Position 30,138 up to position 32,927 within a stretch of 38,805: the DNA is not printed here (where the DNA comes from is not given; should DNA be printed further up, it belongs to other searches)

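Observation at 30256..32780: SIR2 / P-loop NTPase / helical-repeat protein in an AT-rich island between tail fibre and tape measure genes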

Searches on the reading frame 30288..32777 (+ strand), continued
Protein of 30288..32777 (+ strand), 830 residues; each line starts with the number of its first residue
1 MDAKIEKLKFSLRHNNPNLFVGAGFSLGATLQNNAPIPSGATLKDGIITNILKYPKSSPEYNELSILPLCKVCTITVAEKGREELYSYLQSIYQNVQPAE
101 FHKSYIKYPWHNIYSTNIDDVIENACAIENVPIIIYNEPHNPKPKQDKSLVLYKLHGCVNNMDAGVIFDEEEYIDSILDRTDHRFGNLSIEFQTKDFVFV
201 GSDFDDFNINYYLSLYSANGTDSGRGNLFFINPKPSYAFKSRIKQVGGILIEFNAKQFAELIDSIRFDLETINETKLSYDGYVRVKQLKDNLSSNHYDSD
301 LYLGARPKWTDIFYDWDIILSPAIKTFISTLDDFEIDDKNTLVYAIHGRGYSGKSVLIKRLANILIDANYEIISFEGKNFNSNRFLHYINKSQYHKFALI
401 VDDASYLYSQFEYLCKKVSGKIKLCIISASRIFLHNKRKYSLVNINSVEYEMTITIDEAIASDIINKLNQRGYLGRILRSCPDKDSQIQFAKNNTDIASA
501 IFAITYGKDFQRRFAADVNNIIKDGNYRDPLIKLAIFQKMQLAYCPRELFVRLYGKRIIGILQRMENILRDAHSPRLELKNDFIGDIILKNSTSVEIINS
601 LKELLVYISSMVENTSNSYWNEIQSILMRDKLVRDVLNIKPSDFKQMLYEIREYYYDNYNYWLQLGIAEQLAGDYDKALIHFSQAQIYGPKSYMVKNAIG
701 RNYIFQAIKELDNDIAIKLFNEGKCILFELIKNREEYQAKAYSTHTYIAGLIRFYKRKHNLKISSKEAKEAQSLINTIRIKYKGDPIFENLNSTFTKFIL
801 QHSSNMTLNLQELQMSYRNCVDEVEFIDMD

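Call 52: search_protein_representatives(alignment_id=A1)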
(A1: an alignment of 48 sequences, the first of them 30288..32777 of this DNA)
Query: 48 sequences, 833 profile positions. Proteins with E-value up to 0.001 (for the whole library): 10103; up to 1e-10: 5051; up to 1e-30: 1670. The best 150 are listed.
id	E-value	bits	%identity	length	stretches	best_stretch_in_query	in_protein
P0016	0.0e+00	1066.6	-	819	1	22-832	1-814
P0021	0.0e+00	1053.4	-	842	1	2-832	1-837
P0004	0.0e+00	1018.4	-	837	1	2-823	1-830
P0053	8.9e-298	1006.6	-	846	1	4-833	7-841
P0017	1.2e-295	999.5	-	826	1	2-827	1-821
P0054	1.8e-286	969.2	-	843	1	3-831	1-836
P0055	2.0e-276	936.0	-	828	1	2-814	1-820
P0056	5.2e-274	928.0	-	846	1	1-814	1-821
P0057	1.3e-266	903.5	-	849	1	4-824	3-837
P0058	4.7e-266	901.7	-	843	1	2-818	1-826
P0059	4.7e-264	895.1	-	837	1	4-828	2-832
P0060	3.1e-258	875.8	-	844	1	4-825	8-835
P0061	2.0e-257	873.1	-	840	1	3-828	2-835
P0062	8.1e-257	871.1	-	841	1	6-809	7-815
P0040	2.5e-255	866.2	-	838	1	4-831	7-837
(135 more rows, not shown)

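Call 63: find_related_loci(query=A1, collection=viral_contigs, flank=6000)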
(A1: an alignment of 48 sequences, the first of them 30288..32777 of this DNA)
Query A1 (830 aa) in viral_contigs; peptide patterns used: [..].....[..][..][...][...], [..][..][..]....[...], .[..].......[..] (x = any residue, [..] = any of these).
206 stretches matched a pattern; 11 encode a relative of the query (tblastn E <= 1e-3); 11 distinct loci.
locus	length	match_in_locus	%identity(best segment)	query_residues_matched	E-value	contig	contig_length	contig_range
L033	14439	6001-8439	37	2-816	5e-161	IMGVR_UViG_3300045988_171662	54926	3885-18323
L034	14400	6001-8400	34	2-799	4e-133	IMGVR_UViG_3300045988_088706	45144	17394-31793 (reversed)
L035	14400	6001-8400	34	17-816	1e-135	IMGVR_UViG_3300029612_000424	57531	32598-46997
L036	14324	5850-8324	25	1-808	1e-50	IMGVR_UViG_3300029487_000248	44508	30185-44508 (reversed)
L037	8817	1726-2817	26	19-362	1e-15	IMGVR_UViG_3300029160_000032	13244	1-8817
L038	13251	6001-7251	24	19-414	1e-15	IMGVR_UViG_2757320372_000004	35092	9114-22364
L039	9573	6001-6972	24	18-362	8e-11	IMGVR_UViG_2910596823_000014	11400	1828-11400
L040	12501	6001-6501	28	14-186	1e-8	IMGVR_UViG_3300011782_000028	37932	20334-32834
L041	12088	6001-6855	22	19-313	2e-8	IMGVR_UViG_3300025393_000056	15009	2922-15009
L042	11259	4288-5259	24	18-362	9e-8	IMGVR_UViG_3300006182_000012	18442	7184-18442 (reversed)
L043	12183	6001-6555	24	18-209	2e-5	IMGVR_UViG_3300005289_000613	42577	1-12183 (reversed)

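Call 70: search_dna_similar(query=window:30288-32777:+, collection=phages, mode=protein, max_rows=10)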
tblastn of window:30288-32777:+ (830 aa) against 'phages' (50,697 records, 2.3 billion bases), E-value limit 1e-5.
No match.

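Call 71: search_dna_similar(query=window:30288-32777:+, collection=plasmids, mode=protein, max_rows=10)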
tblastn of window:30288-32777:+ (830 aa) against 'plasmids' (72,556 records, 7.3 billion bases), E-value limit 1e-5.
Records with a match: 4; places in all: 4; records where one place covers at least 80% of the query: 0.
Best place of each record, by identity: <60% 4.
By first word of the organism name: Vibrio 2; Enterococcus 2.
By predicted mobility (MOB-suite, as given by PLSDB): non-mobilizable 2; mobilizable 2.
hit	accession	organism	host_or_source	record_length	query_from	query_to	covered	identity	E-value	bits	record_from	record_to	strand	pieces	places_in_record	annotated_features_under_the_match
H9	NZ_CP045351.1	Vibrio aquimaris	pure culture,Non-filtered water from ...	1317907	19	362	41%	24.6%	3e-8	66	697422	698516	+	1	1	none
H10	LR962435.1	Enterococcus faecalis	-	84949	21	182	20%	28.0%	7e-6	58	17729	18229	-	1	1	none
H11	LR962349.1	Enterococcus faecalis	-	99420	21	182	20%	28.0%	7e-6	58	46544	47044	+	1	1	none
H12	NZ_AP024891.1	Vibrio pectenicida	-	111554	6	173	20%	25.4%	1e-11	77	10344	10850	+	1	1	SIR2 family protein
